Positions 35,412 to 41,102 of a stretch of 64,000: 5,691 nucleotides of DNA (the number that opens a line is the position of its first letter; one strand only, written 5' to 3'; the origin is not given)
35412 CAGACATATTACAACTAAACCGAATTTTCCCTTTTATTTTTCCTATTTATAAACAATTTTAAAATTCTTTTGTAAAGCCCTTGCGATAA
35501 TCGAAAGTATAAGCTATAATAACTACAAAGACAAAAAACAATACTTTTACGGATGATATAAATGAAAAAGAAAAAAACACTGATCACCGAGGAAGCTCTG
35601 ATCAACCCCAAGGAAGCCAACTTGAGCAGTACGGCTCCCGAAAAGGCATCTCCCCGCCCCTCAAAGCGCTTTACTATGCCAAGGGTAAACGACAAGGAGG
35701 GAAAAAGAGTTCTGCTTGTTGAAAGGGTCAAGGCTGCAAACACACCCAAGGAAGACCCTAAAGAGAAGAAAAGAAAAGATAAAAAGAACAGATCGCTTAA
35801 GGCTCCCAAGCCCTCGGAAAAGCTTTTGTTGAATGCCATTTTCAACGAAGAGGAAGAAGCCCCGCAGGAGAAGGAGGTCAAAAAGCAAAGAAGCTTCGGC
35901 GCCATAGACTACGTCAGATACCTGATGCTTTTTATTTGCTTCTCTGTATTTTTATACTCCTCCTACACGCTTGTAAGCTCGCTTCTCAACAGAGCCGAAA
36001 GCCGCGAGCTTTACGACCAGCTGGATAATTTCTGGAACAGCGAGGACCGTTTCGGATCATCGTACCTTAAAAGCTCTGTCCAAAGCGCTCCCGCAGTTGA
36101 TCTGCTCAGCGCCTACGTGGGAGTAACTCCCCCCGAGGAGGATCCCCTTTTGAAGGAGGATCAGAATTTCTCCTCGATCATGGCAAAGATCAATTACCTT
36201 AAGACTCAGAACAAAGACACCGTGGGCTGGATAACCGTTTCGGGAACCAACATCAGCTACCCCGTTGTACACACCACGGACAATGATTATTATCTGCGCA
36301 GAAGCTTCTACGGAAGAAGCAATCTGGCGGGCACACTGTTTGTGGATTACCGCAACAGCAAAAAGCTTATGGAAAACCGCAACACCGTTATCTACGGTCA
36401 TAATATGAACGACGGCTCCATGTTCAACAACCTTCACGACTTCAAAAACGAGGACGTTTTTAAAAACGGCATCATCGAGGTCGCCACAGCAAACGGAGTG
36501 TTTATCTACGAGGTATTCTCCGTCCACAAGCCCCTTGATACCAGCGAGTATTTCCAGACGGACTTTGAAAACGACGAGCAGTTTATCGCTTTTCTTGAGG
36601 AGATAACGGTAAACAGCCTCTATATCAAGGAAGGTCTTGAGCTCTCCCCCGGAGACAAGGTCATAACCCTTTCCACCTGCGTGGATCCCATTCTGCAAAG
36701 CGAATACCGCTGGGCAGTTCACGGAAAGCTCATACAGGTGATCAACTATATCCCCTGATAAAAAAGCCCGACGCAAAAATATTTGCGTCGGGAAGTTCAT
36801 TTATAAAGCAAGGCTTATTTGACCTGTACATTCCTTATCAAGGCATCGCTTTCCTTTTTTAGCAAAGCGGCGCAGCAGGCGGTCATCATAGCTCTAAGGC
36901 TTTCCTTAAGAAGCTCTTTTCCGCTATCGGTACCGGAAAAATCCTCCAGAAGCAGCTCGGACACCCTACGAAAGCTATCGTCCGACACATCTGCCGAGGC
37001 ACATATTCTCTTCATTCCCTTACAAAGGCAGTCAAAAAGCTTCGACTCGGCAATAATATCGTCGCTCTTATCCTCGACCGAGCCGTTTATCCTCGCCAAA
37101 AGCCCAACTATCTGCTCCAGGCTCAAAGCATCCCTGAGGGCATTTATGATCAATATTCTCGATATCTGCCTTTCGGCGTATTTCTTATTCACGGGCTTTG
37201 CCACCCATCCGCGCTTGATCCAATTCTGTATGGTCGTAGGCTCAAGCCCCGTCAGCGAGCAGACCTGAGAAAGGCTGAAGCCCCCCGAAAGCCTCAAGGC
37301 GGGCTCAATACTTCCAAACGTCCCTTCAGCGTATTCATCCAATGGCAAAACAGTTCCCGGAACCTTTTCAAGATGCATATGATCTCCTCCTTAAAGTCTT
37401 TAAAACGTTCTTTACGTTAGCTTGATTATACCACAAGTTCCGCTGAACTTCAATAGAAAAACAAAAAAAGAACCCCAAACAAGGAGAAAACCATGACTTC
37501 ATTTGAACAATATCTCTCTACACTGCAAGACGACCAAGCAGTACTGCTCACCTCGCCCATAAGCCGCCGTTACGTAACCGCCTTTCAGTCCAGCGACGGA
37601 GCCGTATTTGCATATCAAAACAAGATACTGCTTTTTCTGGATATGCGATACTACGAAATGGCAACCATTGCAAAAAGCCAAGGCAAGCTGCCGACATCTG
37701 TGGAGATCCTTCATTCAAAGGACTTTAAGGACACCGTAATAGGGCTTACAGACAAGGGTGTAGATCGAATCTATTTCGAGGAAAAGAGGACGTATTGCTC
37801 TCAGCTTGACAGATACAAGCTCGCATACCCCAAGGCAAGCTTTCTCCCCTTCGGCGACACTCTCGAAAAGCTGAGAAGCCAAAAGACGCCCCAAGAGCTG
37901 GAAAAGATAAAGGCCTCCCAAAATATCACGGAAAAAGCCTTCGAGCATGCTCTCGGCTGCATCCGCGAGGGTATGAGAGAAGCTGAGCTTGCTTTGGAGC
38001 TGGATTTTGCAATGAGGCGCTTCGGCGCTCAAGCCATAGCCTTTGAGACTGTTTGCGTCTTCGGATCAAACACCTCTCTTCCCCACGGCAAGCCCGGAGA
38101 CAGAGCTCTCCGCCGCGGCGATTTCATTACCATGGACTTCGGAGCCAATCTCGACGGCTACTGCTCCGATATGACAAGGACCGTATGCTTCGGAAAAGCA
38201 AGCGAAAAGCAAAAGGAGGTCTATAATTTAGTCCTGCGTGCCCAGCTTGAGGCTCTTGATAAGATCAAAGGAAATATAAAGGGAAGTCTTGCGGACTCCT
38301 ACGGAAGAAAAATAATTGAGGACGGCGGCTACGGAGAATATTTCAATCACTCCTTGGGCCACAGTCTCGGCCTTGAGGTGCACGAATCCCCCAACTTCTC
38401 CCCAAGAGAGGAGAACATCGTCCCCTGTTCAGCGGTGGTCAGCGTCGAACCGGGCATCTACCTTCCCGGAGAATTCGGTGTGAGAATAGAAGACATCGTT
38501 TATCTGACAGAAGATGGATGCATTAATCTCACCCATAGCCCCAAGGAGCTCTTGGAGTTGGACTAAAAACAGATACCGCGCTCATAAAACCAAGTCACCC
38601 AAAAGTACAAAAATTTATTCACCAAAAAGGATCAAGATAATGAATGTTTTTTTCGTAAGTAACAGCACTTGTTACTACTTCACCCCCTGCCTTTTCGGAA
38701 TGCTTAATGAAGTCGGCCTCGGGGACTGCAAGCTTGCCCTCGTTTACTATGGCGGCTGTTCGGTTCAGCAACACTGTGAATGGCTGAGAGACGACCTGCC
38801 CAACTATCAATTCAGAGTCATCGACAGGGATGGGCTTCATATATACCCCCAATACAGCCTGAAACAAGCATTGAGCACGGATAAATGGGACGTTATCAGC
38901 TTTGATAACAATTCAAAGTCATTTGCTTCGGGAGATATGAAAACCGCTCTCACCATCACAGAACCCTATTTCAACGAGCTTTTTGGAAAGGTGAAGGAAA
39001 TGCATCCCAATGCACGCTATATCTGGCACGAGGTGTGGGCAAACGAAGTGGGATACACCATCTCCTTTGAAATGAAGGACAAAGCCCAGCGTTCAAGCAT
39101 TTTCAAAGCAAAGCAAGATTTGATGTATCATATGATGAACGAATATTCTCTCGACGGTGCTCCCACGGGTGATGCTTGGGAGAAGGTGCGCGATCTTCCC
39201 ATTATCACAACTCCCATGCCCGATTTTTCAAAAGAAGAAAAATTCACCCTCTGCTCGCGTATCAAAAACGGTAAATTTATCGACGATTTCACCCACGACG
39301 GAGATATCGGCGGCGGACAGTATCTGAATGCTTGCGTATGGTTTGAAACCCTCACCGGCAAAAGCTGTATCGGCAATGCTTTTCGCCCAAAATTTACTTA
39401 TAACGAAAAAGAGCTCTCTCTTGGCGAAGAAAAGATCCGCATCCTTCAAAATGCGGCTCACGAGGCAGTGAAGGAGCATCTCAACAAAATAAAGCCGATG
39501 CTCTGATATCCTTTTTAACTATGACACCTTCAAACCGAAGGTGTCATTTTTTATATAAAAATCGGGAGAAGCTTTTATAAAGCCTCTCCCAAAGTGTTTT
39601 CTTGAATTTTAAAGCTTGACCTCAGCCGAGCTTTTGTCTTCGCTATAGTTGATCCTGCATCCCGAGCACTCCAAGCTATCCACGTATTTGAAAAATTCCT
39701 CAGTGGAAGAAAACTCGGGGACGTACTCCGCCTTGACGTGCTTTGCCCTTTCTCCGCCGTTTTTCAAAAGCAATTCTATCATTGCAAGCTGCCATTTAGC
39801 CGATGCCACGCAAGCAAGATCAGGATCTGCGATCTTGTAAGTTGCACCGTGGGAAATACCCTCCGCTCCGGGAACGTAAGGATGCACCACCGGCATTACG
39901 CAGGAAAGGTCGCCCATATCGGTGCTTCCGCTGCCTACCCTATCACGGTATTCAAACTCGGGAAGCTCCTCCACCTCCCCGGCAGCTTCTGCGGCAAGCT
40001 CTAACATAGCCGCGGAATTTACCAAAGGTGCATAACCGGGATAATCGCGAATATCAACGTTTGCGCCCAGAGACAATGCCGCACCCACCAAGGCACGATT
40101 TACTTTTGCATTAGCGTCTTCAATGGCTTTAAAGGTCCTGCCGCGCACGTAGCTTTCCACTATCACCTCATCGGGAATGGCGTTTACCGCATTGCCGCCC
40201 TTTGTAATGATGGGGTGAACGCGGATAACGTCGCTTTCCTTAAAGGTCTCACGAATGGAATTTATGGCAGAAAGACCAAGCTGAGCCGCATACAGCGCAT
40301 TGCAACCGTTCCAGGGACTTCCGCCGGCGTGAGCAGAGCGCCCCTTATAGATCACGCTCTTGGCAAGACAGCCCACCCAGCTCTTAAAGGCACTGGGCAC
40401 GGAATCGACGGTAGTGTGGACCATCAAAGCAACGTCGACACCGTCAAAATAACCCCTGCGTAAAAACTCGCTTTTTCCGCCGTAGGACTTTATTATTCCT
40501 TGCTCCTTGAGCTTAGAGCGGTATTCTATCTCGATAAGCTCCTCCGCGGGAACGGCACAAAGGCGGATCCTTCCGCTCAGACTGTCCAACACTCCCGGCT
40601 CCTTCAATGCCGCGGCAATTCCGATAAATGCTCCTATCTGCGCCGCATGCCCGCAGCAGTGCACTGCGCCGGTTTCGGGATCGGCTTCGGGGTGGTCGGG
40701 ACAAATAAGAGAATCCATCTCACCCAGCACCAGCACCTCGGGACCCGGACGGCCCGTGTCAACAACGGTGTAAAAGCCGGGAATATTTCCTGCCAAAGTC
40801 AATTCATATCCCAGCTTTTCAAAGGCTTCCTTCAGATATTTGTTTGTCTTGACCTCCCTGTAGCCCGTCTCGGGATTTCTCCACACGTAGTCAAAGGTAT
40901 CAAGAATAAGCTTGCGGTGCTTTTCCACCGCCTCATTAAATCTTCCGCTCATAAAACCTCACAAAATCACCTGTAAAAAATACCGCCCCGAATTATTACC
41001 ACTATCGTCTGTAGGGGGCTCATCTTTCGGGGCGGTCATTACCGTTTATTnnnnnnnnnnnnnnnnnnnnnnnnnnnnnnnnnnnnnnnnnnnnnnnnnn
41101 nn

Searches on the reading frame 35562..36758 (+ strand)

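Call 71: search_protein_families(library=pfam, proteins=[window:35562-36758:+], max_evalue=0.00001)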
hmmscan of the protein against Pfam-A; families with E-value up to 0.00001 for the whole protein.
window:35562-36758:+ (398 aa): 1 family
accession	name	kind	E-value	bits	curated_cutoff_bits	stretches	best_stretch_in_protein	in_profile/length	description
PF04203.18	Sortase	-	2e-14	53.9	26.6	1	224-390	1-124/125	Sortase domain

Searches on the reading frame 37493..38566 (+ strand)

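Call 71: search_protein_families(library=pfam, proteins=[window:37493-38566:+], max_evalue=0.00001)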
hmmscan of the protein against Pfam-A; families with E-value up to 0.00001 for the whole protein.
window:37493-38566:+ (357 aa): 2 families
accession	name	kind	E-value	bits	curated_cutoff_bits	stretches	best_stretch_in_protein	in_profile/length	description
PF00557.29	Peptidase_M24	-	4.6e-63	213.2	23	1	137-340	1-208/208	Metallopeptidase family M24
PF01321.24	Creatinase_N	-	4.6e-09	37.3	22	1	14-129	14-127/128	Creatinase/Prolidase N-terminal domain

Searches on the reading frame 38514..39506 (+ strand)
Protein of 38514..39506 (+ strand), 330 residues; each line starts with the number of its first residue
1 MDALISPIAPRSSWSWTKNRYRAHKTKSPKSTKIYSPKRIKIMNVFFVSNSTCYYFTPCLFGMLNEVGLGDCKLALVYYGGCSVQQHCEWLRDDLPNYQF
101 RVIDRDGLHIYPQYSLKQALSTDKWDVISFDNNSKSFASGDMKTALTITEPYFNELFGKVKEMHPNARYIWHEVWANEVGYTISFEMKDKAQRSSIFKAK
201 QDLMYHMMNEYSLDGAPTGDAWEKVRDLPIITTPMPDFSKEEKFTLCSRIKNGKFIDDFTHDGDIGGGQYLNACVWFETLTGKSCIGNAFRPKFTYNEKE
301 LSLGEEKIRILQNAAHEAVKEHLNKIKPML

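Call 71: search_protein_families(library=pfam, proteins=[window:38514-39506:+], max_evalue=0.00001)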
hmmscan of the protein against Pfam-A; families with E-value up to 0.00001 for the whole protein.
window:38514-39506:+ (330 aa): 1 family
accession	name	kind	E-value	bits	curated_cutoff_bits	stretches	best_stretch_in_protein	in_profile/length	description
PF16227.11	DUF4886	-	2.7e-31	108.9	26.7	1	72-318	29-242/242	Domain of unknown function (DUF4886)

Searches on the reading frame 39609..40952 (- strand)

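Call 71: search_protein_families(library=pfam, proteins=[window:39609-40952:-], max_evalue=0.00001)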
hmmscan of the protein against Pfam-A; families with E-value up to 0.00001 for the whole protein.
window:39609-40952:- (447 aa): 2 families
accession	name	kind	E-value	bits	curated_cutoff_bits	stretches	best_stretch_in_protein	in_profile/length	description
PF01546.33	Peptidase_M20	-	2.3e-10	41.1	24.6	1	77-381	4-195/206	Peptidase family M20/M25/M40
PF07687.19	M20_dimer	-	2.4e-06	27.9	21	1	202-288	13-99/107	Peptidase dimerisation domain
